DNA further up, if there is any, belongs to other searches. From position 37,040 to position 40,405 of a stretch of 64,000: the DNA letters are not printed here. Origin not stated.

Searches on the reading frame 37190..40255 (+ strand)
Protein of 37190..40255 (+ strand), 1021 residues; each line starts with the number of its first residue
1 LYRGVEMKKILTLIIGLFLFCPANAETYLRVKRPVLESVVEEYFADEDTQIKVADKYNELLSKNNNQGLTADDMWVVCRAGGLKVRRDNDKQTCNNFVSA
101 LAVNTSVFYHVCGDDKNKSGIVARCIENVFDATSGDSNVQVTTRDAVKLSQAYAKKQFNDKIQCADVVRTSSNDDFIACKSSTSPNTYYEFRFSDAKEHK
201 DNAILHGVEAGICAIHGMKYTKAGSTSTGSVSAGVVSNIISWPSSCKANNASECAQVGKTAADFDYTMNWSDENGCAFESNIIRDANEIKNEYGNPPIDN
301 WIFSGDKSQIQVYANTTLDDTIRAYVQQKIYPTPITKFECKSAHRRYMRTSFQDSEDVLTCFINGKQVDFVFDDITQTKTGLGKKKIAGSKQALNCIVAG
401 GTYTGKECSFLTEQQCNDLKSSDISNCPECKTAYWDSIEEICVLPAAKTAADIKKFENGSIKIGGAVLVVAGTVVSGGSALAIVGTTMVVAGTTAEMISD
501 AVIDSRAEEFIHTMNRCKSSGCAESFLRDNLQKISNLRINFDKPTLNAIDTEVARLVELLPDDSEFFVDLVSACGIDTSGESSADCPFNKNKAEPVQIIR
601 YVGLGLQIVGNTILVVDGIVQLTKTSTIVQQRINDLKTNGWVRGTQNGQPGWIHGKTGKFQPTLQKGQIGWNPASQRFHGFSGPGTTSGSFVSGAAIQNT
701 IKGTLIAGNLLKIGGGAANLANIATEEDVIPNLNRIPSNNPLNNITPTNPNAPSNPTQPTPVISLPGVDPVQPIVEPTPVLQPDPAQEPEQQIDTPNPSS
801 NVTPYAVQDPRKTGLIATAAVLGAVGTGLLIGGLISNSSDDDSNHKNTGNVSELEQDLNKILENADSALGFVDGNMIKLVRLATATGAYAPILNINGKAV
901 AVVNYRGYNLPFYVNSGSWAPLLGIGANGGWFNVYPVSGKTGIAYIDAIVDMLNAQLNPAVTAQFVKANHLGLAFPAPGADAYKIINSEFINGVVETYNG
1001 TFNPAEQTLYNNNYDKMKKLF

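Call 8: search_protein_families(library=pfam, proteins=[window:37190-40255:+], max_evalue=0.01)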
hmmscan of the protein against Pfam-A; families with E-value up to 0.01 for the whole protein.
window:37190-40255:+ (1021 aa): 1 family
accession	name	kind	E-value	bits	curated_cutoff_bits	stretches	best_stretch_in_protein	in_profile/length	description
PF14569.12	zf-UDP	-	0.0036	17.7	27.1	0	406-434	31-60/78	Zinc-binding RING-finger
